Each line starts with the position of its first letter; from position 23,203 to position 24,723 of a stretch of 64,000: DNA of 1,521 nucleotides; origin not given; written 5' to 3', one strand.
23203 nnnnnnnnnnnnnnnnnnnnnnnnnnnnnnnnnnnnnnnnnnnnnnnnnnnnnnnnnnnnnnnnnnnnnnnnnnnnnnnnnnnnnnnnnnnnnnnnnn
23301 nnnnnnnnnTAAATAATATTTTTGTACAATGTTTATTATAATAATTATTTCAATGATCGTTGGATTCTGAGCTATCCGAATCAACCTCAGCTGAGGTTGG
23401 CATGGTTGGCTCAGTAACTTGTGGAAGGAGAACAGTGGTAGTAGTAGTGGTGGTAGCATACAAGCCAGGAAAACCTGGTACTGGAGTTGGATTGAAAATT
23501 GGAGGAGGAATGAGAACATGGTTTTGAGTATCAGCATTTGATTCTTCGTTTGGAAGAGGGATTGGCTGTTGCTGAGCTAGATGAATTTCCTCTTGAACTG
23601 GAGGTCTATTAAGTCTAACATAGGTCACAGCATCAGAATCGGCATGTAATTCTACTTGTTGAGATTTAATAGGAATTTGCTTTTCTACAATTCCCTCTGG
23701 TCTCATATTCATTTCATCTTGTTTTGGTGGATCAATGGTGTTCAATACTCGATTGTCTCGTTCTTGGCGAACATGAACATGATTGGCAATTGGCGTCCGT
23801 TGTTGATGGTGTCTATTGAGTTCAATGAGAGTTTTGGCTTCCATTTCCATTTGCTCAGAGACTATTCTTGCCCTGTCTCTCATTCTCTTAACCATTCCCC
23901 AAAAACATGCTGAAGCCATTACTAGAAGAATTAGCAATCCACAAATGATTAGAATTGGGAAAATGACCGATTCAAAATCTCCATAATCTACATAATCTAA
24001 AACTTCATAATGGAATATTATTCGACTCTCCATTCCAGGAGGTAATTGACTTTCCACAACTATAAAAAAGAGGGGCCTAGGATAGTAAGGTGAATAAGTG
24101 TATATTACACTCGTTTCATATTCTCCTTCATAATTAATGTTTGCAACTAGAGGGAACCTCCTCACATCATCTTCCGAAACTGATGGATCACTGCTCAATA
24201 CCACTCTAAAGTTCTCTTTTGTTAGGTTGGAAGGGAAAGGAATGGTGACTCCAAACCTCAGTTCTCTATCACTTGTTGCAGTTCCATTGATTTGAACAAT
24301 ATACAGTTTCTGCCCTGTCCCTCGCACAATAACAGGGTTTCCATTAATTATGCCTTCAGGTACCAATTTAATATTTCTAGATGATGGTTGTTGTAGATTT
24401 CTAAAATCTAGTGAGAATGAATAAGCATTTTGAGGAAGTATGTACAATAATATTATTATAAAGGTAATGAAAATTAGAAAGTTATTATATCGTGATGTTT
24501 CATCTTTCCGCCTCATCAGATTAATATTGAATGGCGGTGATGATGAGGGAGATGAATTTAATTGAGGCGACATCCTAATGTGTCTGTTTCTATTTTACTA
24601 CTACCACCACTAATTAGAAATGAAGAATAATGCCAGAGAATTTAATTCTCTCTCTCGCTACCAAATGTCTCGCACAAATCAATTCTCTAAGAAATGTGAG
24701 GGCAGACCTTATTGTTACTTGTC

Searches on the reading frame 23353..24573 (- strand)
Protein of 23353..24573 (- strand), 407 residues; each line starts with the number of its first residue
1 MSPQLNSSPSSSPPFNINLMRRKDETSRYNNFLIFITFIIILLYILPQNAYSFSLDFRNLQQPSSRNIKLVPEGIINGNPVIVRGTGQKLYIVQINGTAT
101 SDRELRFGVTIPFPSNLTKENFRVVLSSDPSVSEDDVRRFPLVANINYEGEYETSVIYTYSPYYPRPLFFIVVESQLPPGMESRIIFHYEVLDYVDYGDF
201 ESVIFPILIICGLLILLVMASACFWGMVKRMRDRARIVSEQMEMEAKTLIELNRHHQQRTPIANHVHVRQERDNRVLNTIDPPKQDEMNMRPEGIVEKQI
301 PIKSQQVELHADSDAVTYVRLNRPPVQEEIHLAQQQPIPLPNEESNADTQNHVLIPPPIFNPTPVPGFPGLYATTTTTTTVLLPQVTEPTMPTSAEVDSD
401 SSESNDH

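Call 59: find_encoding_contigs(protein=window:23353-24573:-, flank=4000, max_places=3)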
Protein window:23353-24573:- (407 aa): no gene with exactly this product is on record in the collection.

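Call 61: search_protein_families(library=pfam, proteins=[window:23353-24573:-], max_evalue=0.0001)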
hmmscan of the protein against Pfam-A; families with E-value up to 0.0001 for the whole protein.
window:23353-24573:- (407 aa): 0 families
